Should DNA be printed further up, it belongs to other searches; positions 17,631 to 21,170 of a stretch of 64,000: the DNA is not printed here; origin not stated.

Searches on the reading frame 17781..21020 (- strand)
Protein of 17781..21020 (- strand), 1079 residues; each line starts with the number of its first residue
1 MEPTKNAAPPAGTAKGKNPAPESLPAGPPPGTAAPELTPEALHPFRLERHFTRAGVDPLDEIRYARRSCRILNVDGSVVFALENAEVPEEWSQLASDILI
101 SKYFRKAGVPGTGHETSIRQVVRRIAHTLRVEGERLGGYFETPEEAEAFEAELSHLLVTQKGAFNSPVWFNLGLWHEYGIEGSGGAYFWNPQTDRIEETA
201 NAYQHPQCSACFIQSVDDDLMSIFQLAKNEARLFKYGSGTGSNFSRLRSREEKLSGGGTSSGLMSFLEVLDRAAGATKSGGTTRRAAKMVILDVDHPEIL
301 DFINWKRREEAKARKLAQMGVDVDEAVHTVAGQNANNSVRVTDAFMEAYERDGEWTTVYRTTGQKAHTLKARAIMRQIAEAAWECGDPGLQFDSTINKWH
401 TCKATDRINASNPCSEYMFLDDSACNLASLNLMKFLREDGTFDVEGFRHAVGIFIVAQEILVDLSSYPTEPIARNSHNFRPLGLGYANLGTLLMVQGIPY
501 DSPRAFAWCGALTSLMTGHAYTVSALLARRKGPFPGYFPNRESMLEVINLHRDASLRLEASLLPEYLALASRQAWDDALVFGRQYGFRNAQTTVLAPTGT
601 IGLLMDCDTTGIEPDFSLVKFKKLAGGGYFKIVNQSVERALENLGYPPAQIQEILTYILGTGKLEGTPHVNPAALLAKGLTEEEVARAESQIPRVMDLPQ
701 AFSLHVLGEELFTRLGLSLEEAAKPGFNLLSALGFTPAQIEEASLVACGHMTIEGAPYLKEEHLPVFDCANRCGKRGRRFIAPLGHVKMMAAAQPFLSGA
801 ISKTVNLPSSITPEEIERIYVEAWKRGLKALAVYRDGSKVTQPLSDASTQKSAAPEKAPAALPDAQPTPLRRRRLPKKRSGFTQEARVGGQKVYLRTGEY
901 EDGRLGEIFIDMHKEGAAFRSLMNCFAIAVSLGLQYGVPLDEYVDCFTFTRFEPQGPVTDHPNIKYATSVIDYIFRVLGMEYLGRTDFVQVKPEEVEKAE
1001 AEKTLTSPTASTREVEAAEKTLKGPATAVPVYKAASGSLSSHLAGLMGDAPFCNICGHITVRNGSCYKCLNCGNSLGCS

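Call 51: search_protein_families(library=pfam, proteins=[window:17781-21020:-], max_evalue=0.00001)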
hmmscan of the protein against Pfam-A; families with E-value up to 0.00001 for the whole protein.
window:17781-21020:- (1079 aa): 3 families
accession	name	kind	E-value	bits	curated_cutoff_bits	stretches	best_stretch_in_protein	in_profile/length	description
PF02867.20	Ribonuc_red_lgC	-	6.8e-138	461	23.9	2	209-671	1-457/523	Ribonucleotide reductase, barrel domain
PF08471.15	Ribonuc_red_2_N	-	7e-24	84.4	27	1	75-160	1-103/103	Class II vitamin B12-dependent ribonucleotide reductase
PF12637.14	TSCPD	-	4.8e-11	43.3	22.8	1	887-979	8-85/88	TSCPD domain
